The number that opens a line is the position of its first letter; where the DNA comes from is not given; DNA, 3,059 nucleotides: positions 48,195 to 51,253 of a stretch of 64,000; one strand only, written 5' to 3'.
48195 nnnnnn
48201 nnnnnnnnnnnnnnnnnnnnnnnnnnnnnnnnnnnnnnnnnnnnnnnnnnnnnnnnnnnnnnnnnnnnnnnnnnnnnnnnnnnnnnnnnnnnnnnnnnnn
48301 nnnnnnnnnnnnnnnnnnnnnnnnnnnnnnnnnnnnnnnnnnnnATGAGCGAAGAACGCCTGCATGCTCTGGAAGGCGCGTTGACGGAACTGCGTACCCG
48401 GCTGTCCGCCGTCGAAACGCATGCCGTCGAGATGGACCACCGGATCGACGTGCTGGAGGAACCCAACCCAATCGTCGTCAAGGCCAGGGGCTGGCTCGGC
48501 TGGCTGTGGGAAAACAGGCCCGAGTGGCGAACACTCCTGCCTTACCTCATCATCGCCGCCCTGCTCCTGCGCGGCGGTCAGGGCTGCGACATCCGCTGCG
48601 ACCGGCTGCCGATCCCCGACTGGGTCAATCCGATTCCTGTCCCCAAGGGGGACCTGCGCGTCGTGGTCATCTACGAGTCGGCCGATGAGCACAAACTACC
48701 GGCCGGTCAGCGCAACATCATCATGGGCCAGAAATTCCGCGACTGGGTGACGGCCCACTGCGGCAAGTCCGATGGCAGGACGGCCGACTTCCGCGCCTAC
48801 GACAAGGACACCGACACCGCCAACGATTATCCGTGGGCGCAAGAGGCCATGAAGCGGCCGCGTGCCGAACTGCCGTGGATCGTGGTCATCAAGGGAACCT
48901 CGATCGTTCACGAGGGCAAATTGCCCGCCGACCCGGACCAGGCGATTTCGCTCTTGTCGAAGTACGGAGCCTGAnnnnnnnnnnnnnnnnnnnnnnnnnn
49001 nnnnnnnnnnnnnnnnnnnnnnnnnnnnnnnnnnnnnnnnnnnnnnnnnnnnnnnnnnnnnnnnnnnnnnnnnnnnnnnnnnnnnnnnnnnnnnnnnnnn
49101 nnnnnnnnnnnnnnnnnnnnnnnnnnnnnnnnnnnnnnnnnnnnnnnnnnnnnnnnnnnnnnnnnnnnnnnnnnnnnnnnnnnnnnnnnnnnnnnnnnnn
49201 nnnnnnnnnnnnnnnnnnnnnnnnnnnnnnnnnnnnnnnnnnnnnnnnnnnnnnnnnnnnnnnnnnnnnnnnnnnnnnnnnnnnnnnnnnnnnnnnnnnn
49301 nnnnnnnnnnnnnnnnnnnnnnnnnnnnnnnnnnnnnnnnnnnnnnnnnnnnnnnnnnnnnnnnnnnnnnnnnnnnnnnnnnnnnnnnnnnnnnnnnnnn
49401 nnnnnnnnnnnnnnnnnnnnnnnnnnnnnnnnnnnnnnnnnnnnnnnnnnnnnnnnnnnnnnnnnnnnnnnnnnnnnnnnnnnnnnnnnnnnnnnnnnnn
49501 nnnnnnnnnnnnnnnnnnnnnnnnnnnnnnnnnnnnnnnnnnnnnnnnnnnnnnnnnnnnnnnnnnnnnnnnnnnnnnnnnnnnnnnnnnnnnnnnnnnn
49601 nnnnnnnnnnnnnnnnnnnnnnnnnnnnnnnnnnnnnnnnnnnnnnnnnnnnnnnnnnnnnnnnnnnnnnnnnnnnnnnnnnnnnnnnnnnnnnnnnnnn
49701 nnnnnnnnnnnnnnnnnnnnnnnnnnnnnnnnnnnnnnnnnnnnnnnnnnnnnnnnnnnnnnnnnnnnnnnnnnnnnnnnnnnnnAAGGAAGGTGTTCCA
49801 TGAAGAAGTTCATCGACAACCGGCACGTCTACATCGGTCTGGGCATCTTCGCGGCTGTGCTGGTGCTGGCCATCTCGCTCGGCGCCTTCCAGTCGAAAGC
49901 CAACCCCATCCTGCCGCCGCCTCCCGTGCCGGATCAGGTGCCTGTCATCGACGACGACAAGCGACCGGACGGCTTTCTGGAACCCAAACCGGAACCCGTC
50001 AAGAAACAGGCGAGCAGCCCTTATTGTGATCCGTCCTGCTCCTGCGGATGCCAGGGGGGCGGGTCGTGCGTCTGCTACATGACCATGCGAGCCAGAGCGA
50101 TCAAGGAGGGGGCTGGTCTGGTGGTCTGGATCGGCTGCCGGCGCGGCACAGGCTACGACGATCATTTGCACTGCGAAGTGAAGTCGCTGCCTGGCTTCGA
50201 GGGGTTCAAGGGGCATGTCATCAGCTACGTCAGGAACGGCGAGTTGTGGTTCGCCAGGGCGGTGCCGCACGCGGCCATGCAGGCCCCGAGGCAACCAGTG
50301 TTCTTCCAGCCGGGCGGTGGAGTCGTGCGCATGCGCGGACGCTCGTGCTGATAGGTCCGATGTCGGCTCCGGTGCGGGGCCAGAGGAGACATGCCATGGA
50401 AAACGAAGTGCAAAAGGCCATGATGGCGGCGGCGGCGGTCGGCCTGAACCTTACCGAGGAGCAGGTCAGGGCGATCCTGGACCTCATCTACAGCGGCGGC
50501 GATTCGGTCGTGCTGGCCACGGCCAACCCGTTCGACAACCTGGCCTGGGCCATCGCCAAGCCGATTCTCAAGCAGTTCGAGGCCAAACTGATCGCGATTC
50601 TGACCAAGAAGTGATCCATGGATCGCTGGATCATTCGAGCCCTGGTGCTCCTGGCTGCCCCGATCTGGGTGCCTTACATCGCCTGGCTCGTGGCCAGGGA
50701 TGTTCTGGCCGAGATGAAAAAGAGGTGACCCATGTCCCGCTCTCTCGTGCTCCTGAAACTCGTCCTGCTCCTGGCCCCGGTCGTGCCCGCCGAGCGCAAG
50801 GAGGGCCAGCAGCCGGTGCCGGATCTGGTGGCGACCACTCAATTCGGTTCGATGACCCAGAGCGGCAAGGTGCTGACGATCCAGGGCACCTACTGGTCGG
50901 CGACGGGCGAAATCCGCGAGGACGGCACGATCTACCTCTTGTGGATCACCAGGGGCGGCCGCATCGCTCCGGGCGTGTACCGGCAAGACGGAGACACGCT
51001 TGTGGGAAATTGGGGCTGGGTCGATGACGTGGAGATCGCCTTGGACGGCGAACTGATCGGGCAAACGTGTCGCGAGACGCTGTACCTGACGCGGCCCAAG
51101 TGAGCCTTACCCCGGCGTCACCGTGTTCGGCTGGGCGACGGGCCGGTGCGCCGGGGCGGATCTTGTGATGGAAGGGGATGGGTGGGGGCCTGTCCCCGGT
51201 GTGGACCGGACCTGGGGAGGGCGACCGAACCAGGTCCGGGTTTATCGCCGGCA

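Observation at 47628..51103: Late-operon cluster linking a complete CheY-type receiver to a papain-like peptidase and five membrane or secreted proteins: candidate signal-gated lysis/envelope module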

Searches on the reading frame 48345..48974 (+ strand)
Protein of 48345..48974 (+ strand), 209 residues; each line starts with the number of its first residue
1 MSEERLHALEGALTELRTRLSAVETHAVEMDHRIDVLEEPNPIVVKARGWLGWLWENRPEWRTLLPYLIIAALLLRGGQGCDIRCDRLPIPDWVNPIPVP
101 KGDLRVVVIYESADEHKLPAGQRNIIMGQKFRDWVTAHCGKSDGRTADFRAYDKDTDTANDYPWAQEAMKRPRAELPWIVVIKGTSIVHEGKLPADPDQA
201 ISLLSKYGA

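Call 6: search_protein_families(library=pfam, proteins=[window:48345-48974:+], max_evalue=0.1)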
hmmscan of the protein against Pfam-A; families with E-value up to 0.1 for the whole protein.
window:48345-48974:+ (209 aa): 1 family
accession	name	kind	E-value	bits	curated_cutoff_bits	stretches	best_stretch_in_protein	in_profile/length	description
PF10779.14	XhlA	-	0.092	13.4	34.7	0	3-39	3-39/67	Haemolysin XhlA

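Call 7: search_protein_families(library=phrogs, proteins=[window:48345-48974:+], max_evalue=0.1)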
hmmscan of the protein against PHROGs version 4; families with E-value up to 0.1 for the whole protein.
window:48345-48974:+ (209 aa): 0 families

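Call 28: find_homologous_proteins(query=window:48345-48974:+)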
Query window:48345-48974:+ (209 aa): 1 proteins with E <= 0.001 among 297 candidates.
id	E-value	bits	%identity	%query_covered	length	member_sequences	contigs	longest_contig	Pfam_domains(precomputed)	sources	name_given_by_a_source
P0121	1.0e-140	484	100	100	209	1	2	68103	-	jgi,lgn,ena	-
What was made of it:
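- Tried and rejected: g3 homologues by single-sequence search of 5.8 billion proteins: only the protein itself was found (call 28).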

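Call 38: find_homologous_proteins(query=A6, max_evalue=0.001)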
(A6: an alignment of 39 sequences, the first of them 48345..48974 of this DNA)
Query A6 (39 sequences) (209 aa, profile of the alignment): 96 proteins with E <= 0.001 among 8000 candidates.
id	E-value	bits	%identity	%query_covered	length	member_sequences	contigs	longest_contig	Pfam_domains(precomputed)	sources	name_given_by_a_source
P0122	5.3e-79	283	42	50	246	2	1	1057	-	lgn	-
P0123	5.9e-78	280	38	51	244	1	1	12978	-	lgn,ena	-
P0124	3.5e-77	277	40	51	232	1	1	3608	-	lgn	-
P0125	2.1e-75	271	43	50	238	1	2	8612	-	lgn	-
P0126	4.1e-74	267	39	54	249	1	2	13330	-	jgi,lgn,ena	-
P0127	1.6e-73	265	37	49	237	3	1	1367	-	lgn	-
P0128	1.1e-71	259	40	51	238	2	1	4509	-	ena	-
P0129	2.7e-71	258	39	51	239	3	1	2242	-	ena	-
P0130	3.2e-71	258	36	51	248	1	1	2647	-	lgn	-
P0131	1.0e-70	256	43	51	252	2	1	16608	-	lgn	-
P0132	2.4e-70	255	41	51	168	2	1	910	-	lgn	-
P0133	8.9e-70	253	42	54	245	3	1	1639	-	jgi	jgi:hypothetical protein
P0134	1.3e-68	249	34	50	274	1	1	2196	-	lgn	-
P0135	2.2e-68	248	42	51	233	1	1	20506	-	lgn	-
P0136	1.6e-67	246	41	50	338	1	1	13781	-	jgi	jgi:hypothetical protein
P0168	1.6e-54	203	37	51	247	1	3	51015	-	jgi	jgi:hypothetical protein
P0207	1.5e-11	62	-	-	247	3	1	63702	-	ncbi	-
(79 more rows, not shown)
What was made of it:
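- Tried and rejected: A profile was needed (call 38).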

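Call 46: predict_structure(alignment_id=A7)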
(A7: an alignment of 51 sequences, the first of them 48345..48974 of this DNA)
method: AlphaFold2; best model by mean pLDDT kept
length: 209 residues; sequences in the alignment: 51
mean_pLDDT: 81.4   pTM: 0.56
mean pLDDT of the five models: 81.4, 80.8, 80.1, 79.5, 78.8
residues with pLDDT >= 90: 118; 70-90: 26; 50-70: 44; < 50: 21
segments of 3 or more residues with pLDDT < 50: 32-42, 78-81
pLDDT, mean of each block of 10 residues (from residue 1): 88 90 62 45 54 71 71 60 52 58 93 98 98 97 95 98 97 98 95 98 92
secondary structure, 60 per line:
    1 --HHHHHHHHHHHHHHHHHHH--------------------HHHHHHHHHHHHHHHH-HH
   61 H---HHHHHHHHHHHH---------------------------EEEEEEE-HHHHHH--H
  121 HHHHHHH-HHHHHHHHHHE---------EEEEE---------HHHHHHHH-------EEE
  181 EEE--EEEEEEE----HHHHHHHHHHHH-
elements in order: H3-21 H42-57 H65-76 E104-110 H112-117 H120-127 H129-138 E149-153 H163-170 E178-183 E186-192 H197-208
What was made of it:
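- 48345..48974 (+): g3: 209-aa protein. N-terminal helix, a hydrophobic anchor (about residues 60-76), a Pro-rich linker, and a C-terminal thioredoxin-fold domain (residues 101-209, nt 48645-48971) without CXXC. Q122, C139, R150 and P177 are nearly invariant, and P194 is invariant or nearly so. AF2 model with pLDDT above 92 over residues 101-209 and a beta-alpha-beta-alpha-beta-beta-alpha order (call 46).
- On Thioredoxin superfamily (g3 C-domain): pLDDT above 92 (call 46).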

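Call 49: fold_search(model_id=the predicted structure, library=pdb)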
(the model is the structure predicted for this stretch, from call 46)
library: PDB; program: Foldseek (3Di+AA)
matches with E <= 10: 599; with E <= 0.001: 0
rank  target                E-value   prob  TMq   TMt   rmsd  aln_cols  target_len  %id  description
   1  4j57_E                1.4e-03  1.00  0.33  0.59   4.1       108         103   18  Structure of Plasmodium falciparum thioredoxin reductase-thioredoxin complex (released 2013-07-10)
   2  6iev_A                2.3e-03  1.00  0.28  0.48   5.8       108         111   23  Crystal structure of a designed protein (released 2019-09-18)
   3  2o7k                  2.4e-03  1.00  0.31  0.56   5.0       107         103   15  S. aureus thioredoxin (released 2007-07-24)
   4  2o89                  3.4e-03  1.00  0.31  0.56   5.2       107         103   14  S. aureus thioredoxin P31T/C32S mutant (released 2007-07-24)
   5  3d6i_A                4.5e-03  1.00  0.30  0.53   5.0       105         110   18  Structure of the Thioredoxin-like Domain of Yeast Glutaredoxin 3 (released 2008-09-02)
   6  2o85                  5.5e-03  1.00  0.31  0.56   4.4       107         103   16  S. Aureus thioredoxin P31T mutant (released 2007-07-24)
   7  2o87                  5.5e-03  1.00  0.30  0.55   5.0       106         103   15  S. aureus thioredoxin P31S mutant (released 2007-07-24)
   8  6kil                  6.7e-03  1.00  0.31  0.52   4.6       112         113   16  N21Q mutant thioredoxin from Halobacterium salinarum NRC-1 (released 2020-01-15)
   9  1xwa_A                7.2e-03  1.00  0.33  0.57   4.1       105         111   16  Drospohila thioredoxin, oxidized, P41212 (released 2004-11-16)
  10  3d6i_B                7.2e-03  1.00  0.30  0.53   4.8       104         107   18  Structure of the Thioredoxin-like Domain of Yeast Glutaredoxin 3 (released 2008-09-02)
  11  3pin_A                7.2e-03  0.99  0.31  0.56   4.6       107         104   20  Crystal structure of Mxr1 from Saccharomyces cerevisiae in complex with Trx2 (released 2011-02-23)
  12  2voc_A                7.7e-03  1.00  0.31  0.54   4.6       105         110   10  THIOREDOXIN A ACTIVE SITE MUTANTS FORM MIXED DISULFIDE DIMERS THAT RESEMBLE ENZYME-SUBSTRATE REACTION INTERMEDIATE (released 2009-03-10)
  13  1uvz_D                7.7e-03  0.99  0.32  0.55   5.7       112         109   16  structure of human thioredoxin 2 (released 2005-06-16)
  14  2j23_A                7.7e-03  0.99  0.31  0.50   5.3       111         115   20  Cross-reactivity and crystal structure of Malassezia sympodialis Thioredoxin (Mala s 13), a member of a new pan-allerg (released 2006-11-22)
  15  2j23_B                7.7e-03  0.96  0.27  0.45   6.3       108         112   21  Cross-reactivity and crystal structure of Malassezia sympodialis Thioredoxin (Mala s 13), a member of a new pan-allerg (released 2006-11-22)
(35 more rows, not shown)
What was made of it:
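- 48345..48974 (+): Foldseek top hits are all thioredoxins, with TM about 0.55 normalised to the target (call 49).
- On Thioredoxin superfamily (g3 C-domain): The top 50 PDB matches are nearly all thioredoxins or thioredoxin-like domains (call 49).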

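Call 61: fold_search(model_id=the predicted structure, library=viral)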
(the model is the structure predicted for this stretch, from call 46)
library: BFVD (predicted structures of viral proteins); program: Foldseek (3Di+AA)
matches with E <= 10: 259; with E <= 0.001: 4
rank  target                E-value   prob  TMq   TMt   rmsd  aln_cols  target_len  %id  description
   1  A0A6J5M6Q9            3.7e-09  1.00  0.45  0.33   8.8       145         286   26  Uncharacterized protein [uncultured Caudovirales phage]
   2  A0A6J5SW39            6.3e-04  1.00  0.33  0.44  22.1       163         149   16  Thioredoxin domain-containing protein [uncultured Caudovirales phage]
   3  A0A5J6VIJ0            8.9e-04  1.00  0.34  0.47  14.8       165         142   14  Thioredoxin [Megaviridae environmental sample]
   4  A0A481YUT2            8.9e-04  1.00  0.34  0.42  14.9       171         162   16  Thioredoxin-related protein [Marseillevirus LCMAC103]
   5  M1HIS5                1.1e-03  1.00  0.30  0.53   5.2       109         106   13  (no name in the UniProt tables at hand)
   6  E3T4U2                1.1e-03  0.98  0.31  0.39  18.0       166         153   12  Thioredoxin domain-containing protein [Cafeteria roenbergensis virus (strain BV-PW1)]
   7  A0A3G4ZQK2            1.2e-03  0.99  0.31  0.41  20.8       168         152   11  Thioredoxin [Barrevirus sp.]
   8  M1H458                1.7e-03  1.00  0.32  0.45   4.1       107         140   13  (no name in the UniProt tables at hand)
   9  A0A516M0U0            2.0e-03  0.93  0.23  0.40  11.4       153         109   16  (no name in the UniProt tables at hand)
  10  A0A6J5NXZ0            2.8e-03  1.00  0.33  0.21   9.6       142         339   14  Uncharacterized protein [uncultured Caudovirales phage]
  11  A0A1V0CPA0            3.0e-03  0.98  0.30  0.45   9.6       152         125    8  (no name in the UniProt tables at hand)
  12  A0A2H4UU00            3.9e-03  1.00  0.34  0.52   4.8       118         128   11  Mitochondrial thioredoxin [Bodo saltans virus]
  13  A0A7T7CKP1            5.2e-03  1.00  0.32  0.61   4.7       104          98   16  (no name in the UniProt tables at hand)
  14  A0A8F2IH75            6.3e-03  0.87  0.24  0.37  13.8       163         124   13  (no name in the UniProt tables at hand)
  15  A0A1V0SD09            6.8e-03  0.99  0.34  0.40   8.5       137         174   12  Thioredoxin [Indivirus ILV1]
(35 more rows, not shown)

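Call 82: search_protein_representatives(alignment_id=A7)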
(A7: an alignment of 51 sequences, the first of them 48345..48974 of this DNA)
Query: 51 sequences, 276 profile positions. Proteins with E-value up to 0.001 (for the whole library): 6526; up to 1e-10: 3632; up to 1e-30: 1530. The best 150 are listed.
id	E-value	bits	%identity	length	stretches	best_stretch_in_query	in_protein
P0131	1.7e-106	372.0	-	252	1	21-267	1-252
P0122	9.9e-106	369.5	-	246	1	24-268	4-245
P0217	5.3e-88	311.4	-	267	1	29-267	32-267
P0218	5.9e-88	311.2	-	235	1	32-266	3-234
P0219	1.9e-86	306.3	-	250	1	21-267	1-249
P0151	4.6e-86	305.0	-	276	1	30-271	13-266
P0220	1.6e-81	290.1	-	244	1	25-267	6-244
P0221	6.1e-81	288.2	-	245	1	27-267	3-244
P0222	6.2e-81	288.2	-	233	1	33-266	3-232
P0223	2.7e-79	282.8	-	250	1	27-267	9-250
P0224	1.1e-77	277.6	-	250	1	25-267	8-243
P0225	6.8e-77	274.9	-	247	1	21-267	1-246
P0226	8.3e-77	274.6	-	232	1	28-266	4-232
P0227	1.2e-75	270.8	-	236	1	21-267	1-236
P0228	2.6e-75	269.7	-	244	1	26-268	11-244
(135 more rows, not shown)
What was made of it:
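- The g3 family is large: 6,526 representative clusters at E<=1e-3 and 1,530 at 1e-30 (call 82).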

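Call 93: find_encoding_contigs(protein=P0168, flank=10000, max_places=1)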
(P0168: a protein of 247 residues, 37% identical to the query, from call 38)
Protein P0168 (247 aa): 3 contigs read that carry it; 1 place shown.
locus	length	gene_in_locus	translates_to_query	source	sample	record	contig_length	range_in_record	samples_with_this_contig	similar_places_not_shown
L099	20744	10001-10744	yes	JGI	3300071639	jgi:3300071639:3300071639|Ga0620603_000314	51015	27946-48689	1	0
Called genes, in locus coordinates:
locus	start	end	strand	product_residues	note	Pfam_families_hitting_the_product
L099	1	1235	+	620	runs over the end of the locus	-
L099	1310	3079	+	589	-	-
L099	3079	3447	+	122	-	-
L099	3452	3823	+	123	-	-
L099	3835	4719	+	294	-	-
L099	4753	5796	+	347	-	-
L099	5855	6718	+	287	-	-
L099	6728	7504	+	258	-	-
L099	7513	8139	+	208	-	-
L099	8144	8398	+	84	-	-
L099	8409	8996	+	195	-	-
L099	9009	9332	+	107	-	-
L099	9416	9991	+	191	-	-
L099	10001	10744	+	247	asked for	-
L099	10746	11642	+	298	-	-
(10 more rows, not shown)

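Call 94: find_encoding_contigs(protein=P0207, flank=10000, max_places=1)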
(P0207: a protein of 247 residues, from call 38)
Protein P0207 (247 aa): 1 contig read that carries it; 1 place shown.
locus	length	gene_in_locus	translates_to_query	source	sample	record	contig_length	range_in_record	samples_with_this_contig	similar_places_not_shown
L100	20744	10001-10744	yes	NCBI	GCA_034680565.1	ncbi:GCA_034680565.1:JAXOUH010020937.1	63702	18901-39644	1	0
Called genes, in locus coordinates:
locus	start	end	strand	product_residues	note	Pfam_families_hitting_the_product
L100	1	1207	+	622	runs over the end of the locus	PF09851:SHOCT (faint)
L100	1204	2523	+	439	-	-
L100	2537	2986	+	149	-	-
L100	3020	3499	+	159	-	-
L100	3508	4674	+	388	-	-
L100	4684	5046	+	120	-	-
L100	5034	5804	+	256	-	-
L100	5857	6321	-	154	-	-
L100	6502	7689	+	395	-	PF13524:Glyco_trans_1_2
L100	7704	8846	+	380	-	PF01555:N6_N4_Mtase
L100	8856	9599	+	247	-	-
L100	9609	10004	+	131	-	-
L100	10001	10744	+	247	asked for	-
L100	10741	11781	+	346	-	-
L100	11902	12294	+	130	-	-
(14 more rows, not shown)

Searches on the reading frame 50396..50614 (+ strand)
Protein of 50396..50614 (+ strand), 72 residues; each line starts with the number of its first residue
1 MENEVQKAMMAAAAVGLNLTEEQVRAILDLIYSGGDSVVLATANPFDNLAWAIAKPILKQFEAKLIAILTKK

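Call 6: search_protein_families(library=pfam, proteins=[window:50396-50614:+], max_evalue=0.1)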
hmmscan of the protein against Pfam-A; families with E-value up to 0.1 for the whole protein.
window:50396-50614:+ (72 aa): 1 family
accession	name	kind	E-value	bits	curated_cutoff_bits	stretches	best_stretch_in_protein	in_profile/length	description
PF07854.18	DUF1646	-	0.022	14.6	21.4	1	5-35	271-302/347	Protein of unknown function (DUF1646)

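Call 7: search_protein_families(library=phrogs, proteins=[window:50396-50614:+], max_evalue=0.1)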
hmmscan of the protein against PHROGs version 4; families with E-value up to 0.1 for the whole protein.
window:50396-50614:+ (72 aa): 0 families
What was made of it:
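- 50396..50614 (+): g6: 72-aa helical protein with no detectable relatives. No significant Pfam or PHROG hit (calls 6, 7).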

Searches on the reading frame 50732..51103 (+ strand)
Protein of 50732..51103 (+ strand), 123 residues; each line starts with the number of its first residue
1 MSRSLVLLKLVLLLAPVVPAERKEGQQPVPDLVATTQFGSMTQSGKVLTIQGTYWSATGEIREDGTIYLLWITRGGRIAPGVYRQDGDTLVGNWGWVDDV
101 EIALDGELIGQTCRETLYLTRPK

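Call 6: search_protein_families(library=pfam, proteins=[window:50732-51103:+], max_evalue=0.1)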
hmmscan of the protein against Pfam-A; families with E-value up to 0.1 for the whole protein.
window:50732-51103:+ (123 aa): 1 family
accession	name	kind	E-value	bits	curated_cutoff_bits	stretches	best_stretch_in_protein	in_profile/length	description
PF24192.1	DUF7417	-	0.064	13.5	27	0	38-80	28-65/75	Domain of unknown function (DUF7417)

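Call 7: search_protein_families(library=phrogs, proteins=[window:50732-51103:+], max_evalue=0.1)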
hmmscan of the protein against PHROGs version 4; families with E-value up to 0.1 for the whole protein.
window:50732-51103:+ (123 aa): 2 families
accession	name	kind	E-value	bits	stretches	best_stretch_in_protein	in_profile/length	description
phrog_9596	-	unknown function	0.039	15.2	1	33-97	9-69/70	-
phrog_18536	-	unknown function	0.047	14.2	1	35-95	33-91/141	-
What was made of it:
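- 50732..51103 (+): g8: 123-aa protein with an N-terminal signal-like hydrophobic segment and no lipobox Cys. Only sub-threshold Pfam and PHROG hits (calls 6, 7).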
